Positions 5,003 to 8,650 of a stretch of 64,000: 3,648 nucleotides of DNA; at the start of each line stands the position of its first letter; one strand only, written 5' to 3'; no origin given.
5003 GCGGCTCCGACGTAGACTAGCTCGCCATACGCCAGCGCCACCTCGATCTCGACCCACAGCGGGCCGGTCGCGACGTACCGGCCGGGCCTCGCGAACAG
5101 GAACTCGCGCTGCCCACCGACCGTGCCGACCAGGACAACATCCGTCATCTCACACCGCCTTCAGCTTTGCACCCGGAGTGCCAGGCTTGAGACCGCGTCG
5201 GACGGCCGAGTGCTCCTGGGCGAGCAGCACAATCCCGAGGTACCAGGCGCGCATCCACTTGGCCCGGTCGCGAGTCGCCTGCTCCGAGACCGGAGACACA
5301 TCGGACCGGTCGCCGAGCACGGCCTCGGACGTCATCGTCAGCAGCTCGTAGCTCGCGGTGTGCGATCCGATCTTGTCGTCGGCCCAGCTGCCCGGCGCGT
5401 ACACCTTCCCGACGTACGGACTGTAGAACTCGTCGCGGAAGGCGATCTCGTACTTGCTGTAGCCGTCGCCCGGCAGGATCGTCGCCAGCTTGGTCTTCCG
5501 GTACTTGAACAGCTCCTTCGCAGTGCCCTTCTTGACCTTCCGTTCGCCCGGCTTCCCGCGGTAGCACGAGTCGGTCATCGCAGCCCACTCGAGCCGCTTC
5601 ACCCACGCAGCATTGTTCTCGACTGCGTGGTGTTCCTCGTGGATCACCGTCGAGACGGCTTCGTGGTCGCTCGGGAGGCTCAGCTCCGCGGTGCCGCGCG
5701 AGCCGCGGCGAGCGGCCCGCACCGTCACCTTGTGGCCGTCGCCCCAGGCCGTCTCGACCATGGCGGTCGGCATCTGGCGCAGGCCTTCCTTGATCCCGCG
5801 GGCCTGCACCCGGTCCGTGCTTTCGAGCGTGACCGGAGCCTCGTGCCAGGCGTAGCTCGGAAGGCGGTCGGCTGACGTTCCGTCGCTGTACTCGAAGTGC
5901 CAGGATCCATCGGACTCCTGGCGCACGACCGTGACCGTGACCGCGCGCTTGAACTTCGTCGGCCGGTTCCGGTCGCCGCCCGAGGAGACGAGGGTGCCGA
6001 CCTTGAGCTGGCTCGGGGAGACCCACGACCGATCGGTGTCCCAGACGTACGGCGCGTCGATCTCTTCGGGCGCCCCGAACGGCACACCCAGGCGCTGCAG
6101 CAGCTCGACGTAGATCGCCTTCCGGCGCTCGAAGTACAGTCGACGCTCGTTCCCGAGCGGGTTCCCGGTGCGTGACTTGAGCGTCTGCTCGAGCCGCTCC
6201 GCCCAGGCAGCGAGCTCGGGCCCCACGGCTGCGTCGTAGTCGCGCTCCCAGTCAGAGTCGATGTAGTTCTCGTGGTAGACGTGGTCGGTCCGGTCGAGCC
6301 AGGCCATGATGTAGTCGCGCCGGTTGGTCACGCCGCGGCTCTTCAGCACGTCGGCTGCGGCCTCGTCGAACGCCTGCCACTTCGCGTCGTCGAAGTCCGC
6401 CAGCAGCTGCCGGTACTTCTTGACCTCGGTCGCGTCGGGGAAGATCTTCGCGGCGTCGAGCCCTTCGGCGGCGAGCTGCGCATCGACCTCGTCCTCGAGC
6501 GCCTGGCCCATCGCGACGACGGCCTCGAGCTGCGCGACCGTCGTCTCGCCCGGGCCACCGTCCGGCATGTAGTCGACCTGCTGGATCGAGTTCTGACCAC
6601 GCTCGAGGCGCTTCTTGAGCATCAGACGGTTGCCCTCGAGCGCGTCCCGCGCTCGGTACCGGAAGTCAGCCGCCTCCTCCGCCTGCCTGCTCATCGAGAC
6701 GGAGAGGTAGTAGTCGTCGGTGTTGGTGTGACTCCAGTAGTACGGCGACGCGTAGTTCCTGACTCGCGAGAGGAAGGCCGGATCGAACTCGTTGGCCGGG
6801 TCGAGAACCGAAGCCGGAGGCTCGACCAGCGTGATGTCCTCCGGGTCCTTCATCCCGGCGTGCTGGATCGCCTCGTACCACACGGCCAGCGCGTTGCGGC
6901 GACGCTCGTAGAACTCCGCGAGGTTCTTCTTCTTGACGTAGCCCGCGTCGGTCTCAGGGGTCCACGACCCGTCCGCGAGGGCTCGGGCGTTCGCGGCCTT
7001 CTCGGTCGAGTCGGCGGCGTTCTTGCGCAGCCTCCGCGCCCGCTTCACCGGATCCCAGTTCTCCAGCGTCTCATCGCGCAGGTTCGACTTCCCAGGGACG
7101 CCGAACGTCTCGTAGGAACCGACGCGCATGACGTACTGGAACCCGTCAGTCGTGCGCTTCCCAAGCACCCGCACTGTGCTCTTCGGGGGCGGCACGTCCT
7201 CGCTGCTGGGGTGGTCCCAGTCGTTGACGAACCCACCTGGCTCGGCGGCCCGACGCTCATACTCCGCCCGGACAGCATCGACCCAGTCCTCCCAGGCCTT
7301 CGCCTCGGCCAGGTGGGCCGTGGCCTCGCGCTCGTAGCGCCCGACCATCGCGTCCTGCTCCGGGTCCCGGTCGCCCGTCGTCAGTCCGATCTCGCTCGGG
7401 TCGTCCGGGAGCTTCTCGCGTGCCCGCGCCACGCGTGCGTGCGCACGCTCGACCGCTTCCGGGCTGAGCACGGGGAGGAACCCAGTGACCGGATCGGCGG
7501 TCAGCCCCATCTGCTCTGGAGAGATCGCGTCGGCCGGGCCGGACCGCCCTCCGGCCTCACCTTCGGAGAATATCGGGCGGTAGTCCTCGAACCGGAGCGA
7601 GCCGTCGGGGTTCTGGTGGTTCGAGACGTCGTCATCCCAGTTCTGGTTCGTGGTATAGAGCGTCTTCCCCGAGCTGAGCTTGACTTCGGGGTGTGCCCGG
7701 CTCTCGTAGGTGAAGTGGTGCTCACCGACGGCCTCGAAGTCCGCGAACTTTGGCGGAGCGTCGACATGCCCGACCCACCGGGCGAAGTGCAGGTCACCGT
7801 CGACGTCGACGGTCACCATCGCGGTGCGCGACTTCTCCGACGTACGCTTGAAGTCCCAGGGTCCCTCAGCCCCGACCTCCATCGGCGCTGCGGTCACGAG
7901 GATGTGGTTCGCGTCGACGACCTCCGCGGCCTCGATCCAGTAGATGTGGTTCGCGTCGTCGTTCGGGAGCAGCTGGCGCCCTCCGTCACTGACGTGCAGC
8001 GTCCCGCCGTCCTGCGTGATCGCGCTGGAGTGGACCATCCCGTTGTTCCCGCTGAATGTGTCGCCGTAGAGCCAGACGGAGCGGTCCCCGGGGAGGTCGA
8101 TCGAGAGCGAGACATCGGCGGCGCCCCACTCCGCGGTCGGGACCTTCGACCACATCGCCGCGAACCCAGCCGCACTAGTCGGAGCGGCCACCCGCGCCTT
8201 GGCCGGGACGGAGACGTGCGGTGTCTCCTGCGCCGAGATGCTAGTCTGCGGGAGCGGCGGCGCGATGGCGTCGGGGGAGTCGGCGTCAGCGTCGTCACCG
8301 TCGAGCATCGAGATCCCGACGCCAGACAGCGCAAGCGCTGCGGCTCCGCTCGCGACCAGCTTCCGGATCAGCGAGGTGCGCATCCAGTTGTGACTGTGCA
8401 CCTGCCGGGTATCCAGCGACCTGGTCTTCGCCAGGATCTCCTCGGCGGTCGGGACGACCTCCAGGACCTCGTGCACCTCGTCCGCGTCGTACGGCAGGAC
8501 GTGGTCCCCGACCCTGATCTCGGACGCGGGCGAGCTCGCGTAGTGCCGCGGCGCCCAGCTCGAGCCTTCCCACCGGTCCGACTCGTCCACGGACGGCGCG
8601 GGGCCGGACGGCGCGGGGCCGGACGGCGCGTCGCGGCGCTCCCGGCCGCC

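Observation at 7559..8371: DUF4185-like (candidate arabinan/glycan hydrolase) domain preceded by a transmembrane-like helix inside the giant protein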

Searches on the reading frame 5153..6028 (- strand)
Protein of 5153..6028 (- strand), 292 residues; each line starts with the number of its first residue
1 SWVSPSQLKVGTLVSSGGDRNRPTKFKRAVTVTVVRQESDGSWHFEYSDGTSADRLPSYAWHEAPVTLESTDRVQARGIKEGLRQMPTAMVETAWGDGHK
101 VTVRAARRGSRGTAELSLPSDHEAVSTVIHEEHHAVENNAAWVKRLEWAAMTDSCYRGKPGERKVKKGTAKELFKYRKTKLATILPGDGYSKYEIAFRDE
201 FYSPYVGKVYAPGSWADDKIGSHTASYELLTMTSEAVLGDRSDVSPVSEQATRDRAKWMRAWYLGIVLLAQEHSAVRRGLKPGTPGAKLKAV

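Call 94: predict_structure(protein=window:5153-6028:-)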
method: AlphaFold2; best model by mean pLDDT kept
length: 292 residues; sequences in the alignment: 1
mean_pLDDT: 35.4   pTM: 0.27
mean pLDDT of the five models: 35.4, 33.9, 32.8, 30.4, 28.4
residues with pLDDT >= 90: 0; 70-90: 0; 50-70: 22; < 50: 270
segments of 3 or more residues with pLDDT < 50: 1-30, 38-41, 55-80, 84-292
pLDDT, mean of each block of 10 residues (from residue 1): 35 36 37 52 58 49 39 44 44 39 31 28 26 27 30 29 30 40 34 29 25 23 26 29 33 43 43 36 34 22
secondary structure, 60 per line:
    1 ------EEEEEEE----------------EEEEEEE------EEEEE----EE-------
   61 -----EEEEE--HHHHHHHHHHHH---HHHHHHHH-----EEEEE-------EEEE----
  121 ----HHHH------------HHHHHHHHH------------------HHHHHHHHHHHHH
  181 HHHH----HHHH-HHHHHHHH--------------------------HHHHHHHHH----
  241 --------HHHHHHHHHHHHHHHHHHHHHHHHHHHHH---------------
elements in order: E7-13 E30-36 E43-47 E66-70 H73-84 H88-95 E101-105 E113-116 H125-128 H141-149 H168-184 H189-192 H194-201 H228-236 H249-277
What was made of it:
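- Tried and rejected: It was discarded and not used for fold search (call 94).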

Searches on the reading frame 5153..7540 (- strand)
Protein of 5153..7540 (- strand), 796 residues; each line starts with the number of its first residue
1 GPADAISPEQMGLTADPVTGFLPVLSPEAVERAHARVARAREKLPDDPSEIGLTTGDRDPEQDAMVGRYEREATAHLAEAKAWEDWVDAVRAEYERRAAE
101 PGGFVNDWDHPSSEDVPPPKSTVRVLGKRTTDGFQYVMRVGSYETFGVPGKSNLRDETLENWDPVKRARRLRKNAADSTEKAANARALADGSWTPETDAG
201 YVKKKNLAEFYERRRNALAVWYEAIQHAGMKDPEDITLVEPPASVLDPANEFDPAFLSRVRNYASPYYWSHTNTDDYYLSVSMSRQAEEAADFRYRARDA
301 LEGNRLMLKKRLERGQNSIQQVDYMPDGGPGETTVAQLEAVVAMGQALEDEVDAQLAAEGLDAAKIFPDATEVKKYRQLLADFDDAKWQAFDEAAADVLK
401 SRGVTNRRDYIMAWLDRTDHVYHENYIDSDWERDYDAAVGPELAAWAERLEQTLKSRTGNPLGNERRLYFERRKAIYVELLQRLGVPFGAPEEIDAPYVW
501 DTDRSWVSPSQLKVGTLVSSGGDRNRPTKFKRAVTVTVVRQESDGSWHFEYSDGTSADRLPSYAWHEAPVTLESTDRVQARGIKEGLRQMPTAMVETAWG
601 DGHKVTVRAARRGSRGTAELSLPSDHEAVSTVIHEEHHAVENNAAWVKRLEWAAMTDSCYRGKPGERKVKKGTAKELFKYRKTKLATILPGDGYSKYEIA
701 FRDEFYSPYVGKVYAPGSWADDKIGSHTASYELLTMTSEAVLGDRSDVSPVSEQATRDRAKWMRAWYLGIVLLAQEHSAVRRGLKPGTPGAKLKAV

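Call 71: find_homologous_proteins(query=window:5153-7540:-, max_evalue=0.001)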
Query window:5153-7540:-: 8000 candidates shared short words with the query, none scored E <= 0.001.
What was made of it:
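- Tried and rejected: Homologues of the C-terminal 796 aa (call 71).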

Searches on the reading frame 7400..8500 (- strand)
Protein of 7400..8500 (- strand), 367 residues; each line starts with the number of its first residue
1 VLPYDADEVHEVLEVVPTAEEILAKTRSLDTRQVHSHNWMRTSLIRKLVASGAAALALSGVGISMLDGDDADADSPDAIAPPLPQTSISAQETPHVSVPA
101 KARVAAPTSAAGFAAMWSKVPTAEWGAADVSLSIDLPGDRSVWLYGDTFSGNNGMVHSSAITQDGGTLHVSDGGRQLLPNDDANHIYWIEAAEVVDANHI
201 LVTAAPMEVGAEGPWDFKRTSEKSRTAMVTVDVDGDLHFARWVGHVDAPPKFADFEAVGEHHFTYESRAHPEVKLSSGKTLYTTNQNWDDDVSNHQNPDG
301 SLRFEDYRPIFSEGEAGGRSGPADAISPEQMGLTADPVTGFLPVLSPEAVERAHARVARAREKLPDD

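Call 14: find_homologous_proteins(query=window:7400-8500:-, max_evalue=0.001)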
Query window:7400-8500:- (367 aa): 92 proteins with E <= 0.001 among 8000 candidates.
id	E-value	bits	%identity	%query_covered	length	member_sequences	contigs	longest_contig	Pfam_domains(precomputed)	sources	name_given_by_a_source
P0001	3.5e-80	288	57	65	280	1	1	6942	PF16396.13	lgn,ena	-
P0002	5.7e-75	271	55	59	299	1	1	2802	PF16396.13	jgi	jgi:hypothetical protein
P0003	7.1e-72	261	56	59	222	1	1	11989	PF16396.13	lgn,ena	-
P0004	2.5e-71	259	57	56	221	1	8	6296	PF16396.13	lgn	-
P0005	2.1e-70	256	55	57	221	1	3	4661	PF16396.13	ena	-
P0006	2.2e-69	252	51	63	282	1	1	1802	-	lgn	-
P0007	1.5e-68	250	56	57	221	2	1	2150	PF16396.13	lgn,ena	-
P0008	4.0e-68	248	51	63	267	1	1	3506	PF16396.13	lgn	-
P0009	6.2e-68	248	52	58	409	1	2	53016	PF16396.13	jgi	jgi:hypothetical protein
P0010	5.0e-67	245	54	57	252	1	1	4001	-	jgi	jgi:hypothetical protein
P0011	1.2e-63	234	51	57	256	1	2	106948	PF16396.13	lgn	-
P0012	1.7e-63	233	53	58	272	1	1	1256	PF16396.13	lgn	-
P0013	6.0e-56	208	48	69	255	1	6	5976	PF16396.13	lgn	-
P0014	2.6e-54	203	37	84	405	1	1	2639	-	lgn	-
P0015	2.7e-53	200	48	63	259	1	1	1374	PF16396.13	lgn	-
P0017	5.4e-52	195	50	56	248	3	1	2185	PF16396.13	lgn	-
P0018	8.3e-52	195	51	63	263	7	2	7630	PF16396.13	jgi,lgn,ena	-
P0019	2.6e-51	193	48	59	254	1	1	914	PF16396.13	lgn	-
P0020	3.2e-51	193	46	63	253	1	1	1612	PF16396.13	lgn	-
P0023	9.0e-51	191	44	73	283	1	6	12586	PF16396.13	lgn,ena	-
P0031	2.7e-49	186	48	56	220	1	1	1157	PF16396.13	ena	-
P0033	3.7e-49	186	46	57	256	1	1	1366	PF16396.13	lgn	-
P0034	4.2e-49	186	44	63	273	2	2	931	PF16396.13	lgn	-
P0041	2.8e-48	183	43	63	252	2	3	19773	PF16396.13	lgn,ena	-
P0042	3.3e-48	183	49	57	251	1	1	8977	PF16396.13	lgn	-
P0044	7.5e-48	182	44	63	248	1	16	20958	PF16396.13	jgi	jgi:hypothetical protein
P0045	2.0e-47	180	43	64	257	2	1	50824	-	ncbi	-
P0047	3.0e-47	180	43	65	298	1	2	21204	PF16396.13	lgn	-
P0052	5.3e-46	176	45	63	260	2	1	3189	PF16396.13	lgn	-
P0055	1.5e-45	174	41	73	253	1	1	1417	PF16396.13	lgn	-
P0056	3.9e-45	173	45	57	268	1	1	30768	PF16396.13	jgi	jgi:hypothetical protein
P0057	5.3e-45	172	45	61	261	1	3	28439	PF16396.13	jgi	jgi:hypothetical protein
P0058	8.4e-45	172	40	75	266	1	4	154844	PF16396.13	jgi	jgi:hypothetical protein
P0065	1.4e-43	168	46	58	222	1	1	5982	PF16396.13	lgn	-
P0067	4.0e-43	166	40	66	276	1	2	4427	PF16396.13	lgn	-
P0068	5.5e-43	166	44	60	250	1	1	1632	PF16396.13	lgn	-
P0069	1.4e-42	164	39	74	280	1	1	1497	PF16396.13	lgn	-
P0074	3.1e-41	160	43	58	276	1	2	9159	PF16396.13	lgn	-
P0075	7.2e-41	159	40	74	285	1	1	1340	PF16396.13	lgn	-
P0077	2.9e-40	157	37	74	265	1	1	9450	PF16396.13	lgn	-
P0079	6.7e-40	155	39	73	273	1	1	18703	PF16396.13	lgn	-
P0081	1.5e-39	154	43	59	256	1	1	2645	PF16396.13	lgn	-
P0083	2.6e-38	150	45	57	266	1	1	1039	PF16396.13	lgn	-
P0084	3.6e-38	150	39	71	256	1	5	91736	PF16396.13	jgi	jgi:hypothetical protein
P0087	2.3e-37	147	41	58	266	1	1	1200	PF16396.13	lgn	-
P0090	1.6e-36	144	41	57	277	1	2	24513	PF16396.13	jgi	jgi:hypothetical protein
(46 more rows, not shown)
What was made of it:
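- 7568..8182 (-): Short-form GH183/DUF5005-like beta-propeller-type domain of about 205 aa (giant aa 1291-1496). Homologues at E down to 3.5e-80 (call 14).
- Checked: The domain has 92 word-indexed homologues at E 1e-29 to 1e-80 (call 14).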

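Call 17: search_protein_families(library=pfam, alignment_id=A1, max_evalue=1)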
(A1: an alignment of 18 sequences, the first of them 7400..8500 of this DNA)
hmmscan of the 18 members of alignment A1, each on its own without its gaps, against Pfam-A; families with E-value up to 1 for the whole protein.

A. member 1, window:7400-8500:- (367 aa): 0 families

B. families by the number of members that match (of 18 scanned): 5 families
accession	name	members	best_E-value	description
PF13810.12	DUF4185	2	0.016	Domain of unknown function (DUF4185)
PF04625.18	DEC-1_N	1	0.024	DEC-1 protein, N-terminal region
PF09617.15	Cas_GSU0053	1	0.043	CRISPR-associated protein GSU0053 (Cas_GSU0053)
PF07499.19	RuvA_C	1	0.076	RuvA, C-terminal domain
PF23793.1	LysC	1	0.31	Rz1-like lysis system protein LysC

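Call 22: find_encoding_contigs(protein=P0009, flank=10000, max_places=3)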
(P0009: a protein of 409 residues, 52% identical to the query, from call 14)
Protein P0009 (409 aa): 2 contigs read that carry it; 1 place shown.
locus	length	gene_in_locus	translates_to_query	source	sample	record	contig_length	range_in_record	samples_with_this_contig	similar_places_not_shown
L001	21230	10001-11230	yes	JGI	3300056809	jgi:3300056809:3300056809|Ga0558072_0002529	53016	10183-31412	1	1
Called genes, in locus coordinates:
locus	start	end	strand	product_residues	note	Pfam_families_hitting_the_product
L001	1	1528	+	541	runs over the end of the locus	PF00176:SNF2-rel_dom, PF04851:ResIII (faint), PF00271:Helicase_C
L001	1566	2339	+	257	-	PF04539:Sigma70_r3 (weak), PF04545:Sigma70_r4, PF08281:Sigma70_r4_2 (faint)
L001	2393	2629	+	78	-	-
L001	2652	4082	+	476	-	-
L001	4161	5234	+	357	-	-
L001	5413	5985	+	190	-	-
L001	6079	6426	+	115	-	-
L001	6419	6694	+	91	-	-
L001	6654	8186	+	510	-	PF03796:DnaB_C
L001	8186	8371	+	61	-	-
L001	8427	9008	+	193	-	-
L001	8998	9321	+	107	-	-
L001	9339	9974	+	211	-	PF00929:RNase_T (faint)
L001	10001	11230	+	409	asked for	PF16396:DUF5005 (weak)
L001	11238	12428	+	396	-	PF06414:Zeta_toxin, PF13671:AAA_33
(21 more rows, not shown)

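Call 24: find_encoding_contigs(protein=P0058, flank=6000, max_places=2)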
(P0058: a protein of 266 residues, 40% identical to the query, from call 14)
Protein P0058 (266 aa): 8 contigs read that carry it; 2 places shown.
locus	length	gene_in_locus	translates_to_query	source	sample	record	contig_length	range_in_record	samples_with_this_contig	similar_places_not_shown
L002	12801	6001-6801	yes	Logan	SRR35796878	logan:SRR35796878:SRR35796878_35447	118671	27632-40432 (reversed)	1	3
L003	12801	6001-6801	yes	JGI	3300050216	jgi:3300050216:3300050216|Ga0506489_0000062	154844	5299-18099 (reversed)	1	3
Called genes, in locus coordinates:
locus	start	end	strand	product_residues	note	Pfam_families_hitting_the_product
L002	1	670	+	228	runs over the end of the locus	PF02511:Thy1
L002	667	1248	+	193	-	PF06941:NT5C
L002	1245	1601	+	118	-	-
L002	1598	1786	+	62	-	-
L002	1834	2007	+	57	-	-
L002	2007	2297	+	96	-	-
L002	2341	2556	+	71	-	-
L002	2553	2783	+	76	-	-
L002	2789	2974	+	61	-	-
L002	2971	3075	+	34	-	-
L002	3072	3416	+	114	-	-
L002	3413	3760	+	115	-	-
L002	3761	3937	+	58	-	-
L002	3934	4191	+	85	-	PF11238:DUF3039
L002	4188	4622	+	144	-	-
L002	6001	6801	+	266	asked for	PF16396:DUF5005 (weak)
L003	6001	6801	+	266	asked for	PF16396:DUF5005 (weak)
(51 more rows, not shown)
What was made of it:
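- On DUF5005 (PF16396): About 40 of the 92 homologues have precomputed weak or faint PF16396 hits (calls 14, 22, 24).
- Stand-alone copies in other phages lie among early or replication genes rather than virion genes (calls 22, 24).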

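Call 25: find_encoding_contigs(protein=P0045, flank=6000, max_places=2)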
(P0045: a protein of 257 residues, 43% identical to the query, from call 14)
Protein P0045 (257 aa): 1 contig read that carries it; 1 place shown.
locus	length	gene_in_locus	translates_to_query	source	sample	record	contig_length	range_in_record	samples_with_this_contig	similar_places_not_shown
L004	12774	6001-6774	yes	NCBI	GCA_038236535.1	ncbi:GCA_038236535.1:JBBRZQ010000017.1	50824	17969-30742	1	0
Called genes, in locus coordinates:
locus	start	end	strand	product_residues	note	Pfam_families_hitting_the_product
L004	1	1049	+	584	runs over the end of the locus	PF01590:GAF, PF13185:GAF_2, PF13492:GAF_3 (faint), PF13185:GAF_2 (weak), PF07730:HisKA_3, PF02518:HATPase_c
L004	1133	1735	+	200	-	PF00571:CBS, PF04972:BON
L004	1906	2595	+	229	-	PF00072:Response_reg, PF08281:Sigma70_r4_2 (weak), PF00196:GerE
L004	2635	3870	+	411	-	PF13336:AcetylCoA_hyd_C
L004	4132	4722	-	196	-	PF00497:SBP_bac_3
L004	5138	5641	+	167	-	-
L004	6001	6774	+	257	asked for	-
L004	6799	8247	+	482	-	PF01276:OKR_DC_1, PF03711:OKR_DC_1_C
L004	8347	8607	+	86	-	-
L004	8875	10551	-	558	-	PF00989:PAS, PF08448:PAS_4, PF13426:PAS_9, PF08447:PAS_3, PF00989:PAS, PF08448:PAS_4, PF13426:PAS_9, PF08447:PAS_3, +11 more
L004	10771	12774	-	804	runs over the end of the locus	PF13802:Gal_mutarotas_2, PF01055:Glyco_hydro_31_2nd, PF21365:Glyco_hydro_31_3rd, PF17137:DUF5110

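Call 37: search_protein_families(library=pfam, proteins=[P0001, P0002, P0003, P0009, P0011, P0023, P0044, P0058, P0084], max_evalue=10)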
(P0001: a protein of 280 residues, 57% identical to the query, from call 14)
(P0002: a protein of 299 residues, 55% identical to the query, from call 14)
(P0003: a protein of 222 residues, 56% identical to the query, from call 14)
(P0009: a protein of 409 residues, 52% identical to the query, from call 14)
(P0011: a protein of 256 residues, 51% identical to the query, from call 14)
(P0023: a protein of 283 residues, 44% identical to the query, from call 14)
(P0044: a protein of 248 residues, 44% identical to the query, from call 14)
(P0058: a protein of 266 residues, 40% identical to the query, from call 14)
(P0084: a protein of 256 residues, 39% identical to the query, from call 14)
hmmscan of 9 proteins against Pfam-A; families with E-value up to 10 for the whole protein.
P0001 (280 aa): 0 families

P0002 (299 aa): 0 families

P0003 (222 aa): 0 families

P0009 (409 aa): 1 family
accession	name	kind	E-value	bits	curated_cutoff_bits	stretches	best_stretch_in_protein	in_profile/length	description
PF09617.15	Cas_GSU0053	-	0.043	14.2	25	1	30-131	47-130/168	CRISPR-associated protein GSU0053 (Cas_GSU0053)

P0011 (256 aa): 0 families

P0023 (283 aa): 4 families
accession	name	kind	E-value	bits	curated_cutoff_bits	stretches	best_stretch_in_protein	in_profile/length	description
PF13810.12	DUF4185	-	0.016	14.8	39.5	1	102-132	10-40/309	Domain of unknown function (DUF4185)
PF04625.18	DEC-1_N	-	0.024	14.1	29.2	1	39-108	98-161/403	DEC-1 protein, N-terminal region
PF07499.19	RuvA_C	-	0.076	14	24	1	21-44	23-46/47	RuvA, C-terminal domain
PF23793.1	LysC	-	0.31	11.5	27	1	51-88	1-37/69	Rz1-like lysis system protein LysC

P0044 (248 aa): 0 families

P0058 (266 aa): 0 families

P0084 (256 aa): 0 families
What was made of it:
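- On DUF4185 / GH183: The best hit among members is E 0.016 (14.8 bits), covering only profile positions 10-40 (calls 17, 37).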

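Call 70: search_protein_families(library=ncbifam, proteins=[P0001, P0058], max_evalue=0.01)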
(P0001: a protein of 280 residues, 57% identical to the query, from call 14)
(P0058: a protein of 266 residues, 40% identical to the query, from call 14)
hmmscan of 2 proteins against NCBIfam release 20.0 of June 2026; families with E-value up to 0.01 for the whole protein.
P0001 (280 aa): 0 families

P0058 (266 aa): 0 families
